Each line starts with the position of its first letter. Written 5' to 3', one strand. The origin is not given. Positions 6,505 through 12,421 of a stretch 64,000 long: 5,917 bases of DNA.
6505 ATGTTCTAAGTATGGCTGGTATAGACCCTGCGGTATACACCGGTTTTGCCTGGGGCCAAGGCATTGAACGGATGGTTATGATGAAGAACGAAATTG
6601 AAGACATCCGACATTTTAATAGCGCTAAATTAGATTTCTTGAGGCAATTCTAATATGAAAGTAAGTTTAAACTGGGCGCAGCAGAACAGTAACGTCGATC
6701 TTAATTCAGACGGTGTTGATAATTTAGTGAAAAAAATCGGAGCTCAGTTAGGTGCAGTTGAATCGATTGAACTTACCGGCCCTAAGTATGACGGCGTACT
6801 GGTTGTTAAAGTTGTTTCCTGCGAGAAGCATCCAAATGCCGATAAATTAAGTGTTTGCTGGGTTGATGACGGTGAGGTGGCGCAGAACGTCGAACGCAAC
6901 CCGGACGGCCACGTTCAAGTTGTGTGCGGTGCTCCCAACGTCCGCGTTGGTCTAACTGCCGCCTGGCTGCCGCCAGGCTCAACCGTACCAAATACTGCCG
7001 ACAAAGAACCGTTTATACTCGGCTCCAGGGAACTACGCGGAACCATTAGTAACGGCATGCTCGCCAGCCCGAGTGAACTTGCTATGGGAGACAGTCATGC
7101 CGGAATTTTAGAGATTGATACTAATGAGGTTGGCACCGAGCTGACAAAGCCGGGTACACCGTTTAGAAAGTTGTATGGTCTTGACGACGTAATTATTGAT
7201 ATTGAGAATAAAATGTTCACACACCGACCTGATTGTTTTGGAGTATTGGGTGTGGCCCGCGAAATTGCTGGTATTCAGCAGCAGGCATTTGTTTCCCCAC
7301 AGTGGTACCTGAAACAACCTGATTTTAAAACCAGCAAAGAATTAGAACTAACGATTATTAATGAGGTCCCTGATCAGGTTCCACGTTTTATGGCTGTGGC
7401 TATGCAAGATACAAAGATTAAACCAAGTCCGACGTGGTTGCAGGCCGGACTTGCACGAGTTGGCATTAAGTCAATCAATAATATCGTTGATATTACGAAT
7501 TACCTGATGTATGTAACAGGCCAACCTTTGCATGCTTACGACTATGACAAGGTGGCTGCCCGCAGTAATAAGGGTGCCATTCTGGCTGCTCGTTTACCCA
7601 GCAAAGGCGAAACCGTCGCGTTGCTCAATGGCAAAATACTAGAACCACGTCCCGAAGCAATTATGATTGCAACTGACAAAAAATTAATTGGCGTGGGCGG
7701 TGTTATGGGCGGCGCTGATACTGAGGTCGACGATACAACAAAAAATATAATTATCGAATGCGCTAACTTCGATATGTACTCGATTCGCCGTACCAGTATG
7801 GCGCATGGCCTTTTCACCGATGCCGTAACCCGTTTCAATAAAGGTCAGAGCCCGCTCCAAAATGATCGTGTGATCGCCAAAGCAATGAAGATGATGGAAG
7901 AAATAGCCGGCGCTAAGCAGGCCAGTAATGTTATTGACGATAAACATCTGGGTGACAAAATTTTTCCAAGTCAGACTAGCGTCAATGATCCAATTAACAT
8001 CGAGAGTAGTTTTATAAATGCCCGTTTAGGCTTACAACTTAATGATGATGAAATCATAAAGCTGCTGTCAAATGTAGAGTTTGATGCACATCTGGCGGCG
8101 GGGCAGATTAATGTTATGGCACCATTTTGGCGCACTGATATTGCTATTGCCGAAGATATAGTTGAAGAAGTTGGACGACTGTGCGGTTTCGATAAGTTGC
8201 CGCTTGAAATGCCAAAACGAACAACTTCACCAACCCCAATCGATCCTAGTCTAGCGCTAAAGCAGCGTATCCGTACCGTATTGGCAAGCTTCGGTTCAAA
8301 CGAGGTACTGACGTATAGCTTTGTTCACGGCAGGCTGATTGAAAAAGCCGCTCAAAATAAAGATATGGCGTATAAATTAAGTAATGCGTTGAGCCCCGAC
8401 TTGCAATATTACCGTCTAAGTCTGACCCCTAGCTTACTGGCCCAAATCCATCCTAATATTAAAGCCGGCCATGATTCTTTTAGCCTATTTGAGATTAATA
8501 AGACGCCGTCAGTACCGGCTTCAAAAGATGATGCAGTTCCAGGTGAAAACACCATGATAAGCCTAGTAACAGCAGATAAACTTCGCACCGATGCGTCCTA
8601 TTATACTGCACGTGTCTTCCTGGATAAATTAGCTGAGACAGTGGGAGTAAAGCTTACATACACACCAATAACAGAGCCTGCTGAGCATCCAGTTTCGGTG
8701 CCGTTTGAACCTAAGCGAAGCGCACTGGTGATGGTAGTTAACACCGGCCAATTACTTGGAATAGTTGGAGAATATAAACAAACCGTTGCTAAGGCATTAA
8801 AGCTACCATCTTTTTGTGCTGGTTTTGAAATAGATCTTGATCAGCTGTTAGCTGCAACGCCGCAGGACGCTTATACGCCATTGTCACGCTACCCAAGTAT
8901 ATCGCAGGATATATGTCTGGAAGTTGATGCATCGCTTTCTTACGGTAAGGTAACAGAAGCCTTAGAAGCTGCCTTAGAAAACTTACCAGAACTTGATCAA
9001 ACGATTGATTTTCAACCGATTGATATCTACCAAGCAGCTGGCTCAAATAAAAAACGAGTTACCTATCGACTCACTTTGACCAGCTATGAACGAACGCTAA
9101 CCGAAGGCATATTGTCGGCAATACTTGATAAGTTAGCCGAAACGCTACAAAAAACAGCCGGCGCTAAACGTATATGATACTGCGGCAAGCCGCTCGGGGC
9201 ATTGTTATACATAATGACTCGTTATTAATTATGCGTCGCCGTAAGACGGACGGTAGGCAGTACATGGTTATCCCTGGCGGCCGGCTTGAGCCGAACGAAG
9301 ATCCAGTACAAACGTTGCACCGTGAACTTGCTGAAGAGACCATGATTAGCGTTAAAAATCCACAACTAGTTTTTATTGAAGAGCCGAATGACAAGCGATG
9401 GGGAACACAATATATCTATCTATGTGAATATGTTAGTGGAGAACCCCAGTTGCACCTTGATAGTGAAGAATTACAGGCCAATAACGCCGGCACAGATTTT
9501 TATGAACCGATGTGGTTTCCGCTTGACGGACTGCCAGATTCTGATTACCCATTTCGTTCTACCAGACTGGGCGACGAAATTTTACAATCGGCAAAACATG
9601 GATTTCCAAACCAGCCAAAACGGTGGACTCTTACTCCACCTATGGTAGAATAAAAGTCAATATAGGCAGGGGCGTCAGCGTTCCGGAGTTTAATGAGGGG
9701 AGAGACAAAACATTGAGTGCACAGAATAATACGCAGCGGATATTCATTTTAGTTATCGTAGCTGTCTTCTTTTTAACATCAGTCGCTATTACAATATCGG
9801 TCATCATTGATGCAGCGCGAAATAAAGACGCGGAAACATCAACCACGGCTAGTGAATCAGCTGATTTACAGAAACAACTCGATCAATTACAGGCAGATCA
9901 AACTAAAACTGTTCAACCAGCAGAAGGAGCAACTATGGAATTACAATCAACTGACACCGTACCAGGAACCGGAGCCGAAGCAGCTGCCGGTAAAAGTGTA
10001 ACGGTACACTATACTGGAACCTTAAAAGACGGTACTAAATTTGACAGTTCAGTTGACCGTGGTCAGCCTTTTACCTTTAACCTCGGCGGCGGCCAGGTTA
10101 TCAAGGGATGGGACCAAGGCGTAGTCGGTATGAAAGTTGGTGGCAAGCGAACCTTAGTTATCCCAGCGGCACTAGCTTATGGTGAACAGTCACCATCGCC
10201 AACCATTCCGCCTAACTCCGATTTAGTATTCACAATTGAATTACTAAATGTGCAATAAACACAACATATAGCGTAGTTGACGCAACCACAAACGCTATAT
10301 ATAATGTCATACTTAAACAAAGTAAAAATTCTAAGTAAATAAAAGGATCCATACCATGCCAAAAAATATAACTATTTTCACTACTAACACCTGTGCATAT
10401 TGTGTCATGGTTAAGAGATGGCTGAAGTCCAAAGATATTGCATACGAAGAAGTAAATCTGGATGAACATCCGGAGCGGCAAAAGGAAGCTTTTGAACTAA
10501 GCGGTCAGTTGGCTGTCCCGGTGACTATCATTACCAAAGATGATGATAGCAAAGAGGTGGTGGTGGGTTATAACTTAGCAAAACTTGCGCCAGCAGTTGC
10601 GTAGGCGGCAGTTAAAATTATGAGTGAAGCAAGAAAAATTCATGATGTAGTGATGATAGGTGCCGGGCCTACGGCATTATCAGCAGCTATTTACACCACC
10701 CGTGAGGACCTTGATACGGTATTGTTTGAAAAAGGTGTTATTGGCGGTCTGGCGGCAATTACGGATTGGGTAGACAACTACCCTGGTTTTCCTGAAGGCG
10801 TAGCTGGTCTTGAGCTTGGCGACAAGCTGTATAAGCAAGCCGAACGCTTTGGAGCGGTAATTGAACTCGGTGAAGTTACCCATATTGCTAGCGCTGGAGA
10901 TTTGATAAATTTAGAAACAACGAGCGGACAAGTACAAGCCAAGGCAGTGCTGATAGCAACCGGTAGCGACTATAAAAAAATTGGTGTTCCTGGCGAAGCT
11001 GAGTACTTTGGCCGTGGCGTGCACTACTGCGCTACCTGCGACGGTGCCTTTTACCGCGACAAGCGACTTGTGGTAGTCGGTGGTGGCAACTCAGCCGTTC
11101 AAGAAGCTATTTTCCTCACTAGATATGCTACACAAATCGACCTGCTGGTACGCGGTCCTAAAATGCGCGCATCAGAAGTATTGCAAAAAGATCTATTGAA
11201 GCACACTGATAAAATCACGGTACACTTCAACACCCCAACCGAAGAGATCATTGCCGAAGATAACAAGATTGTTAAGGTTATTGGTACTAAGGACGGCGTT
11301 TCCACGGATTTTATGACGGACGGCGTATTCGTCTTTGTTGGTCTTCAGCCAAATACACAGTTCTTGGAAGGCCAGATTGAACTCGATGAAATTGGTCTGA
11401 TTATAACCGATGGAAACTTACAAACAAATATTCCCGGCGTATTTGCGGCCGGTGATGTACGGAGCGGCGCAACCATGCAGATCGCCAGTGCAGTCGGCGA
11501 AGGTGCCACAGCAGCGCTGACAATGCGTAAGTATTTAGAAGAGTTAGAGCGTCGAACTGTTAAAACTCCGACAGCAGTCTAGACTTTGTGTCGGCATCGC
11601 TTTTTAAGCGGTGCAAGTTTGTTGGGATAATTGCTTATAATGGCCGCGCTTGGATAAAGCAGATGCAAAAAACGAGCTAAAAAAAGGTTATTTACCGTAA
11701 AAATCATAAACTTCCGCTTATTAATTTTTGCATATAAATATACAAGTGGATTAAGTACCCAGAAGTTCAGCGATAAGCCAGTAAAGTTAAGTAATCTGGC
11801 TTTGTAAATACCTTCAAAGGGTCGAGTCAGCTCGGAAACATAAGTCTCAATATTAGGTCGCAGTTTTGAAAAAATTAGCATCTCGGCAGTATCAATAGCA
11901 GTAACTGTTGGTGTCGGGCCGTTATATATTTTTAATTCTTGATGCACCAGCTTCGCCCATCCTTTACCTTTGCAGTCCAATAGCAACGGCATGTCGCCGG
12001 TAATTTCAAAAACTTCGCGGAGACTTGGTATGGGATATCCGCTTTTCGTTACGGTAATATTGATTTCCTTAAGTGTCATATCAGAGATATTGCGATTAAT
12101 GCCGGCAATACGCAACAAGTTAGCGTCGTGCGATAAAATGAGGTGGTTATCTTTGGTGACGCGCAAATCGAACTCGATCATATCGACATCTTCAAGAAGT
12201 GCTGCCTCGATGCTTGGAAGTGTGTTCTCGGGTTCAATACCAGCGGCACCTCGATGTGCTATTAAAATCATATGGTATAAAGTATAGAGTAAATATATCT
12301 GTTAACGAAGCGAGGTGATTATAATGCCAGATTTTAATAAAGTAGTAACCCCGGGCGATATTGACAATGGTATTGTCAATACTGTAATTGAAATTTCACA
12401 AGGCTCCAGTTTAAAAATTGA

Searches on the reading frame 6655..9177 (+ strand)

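Call 24: search_protein_families(library=pfam, proteins=[window:6655-9177:+], max_evalue=0.00001)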
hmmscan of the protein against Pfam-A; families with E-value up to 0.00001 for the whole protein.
window:6655-9177:+ (840 aa): 5 families
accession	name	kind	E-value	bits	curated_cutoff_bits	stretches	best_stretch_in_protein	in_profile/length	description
PF03483.22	B3_4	-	1.2e-49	168.7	29.3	1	242-419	2-174/174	B3/4 domain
PF17759.6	tRNA_synthFbeta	-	3.5e-31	108.8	22.4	1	515-728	1-214/214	Phenylalanyl tRNA synthetase beta chain CLM domain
PF03484.21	B5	-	1.2e-15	57.9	28.6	1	447-512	1-67/67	tRNA synthetase B5 domain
PF03147.19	FDX-ACB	-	3.4e-13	50.3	31.1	1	744-838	1-92/94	Ferredoxin-fold anticodon binding domain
PF01588.26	tRNA_bind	-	1.3e-12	48.1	27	1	49-157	2-90/96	Putative tRNA binding domain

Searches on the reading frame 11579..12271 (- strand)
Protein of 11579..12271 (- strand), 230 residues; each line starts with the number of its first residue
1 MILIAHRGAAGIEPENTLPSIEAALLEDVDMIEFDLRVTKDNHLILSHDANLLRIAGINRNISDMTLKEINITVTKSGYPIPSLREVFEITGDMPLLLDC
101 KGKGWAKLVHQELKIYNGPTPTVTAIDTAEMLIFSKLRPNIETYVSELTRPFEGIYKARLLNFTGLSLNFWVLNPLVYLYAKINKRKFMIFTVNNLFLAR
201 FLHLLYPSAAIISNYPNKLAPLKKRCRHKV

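Call 24: search_protein_families(library=pfam, proteins=[window:11579-12271:-], max_evalue=0.00001)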
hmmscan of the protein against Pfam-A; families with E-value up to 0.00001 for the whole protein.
window:11579-12271:- (230 aa): 1 family
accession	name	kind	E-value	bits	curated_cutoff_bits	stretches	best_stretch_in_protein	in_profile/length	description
PF03009.23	GDPD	-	1.5e-21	78.1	23.6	1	6-148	1-157/244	Glycerophosphoryl diester phosphodiesterase family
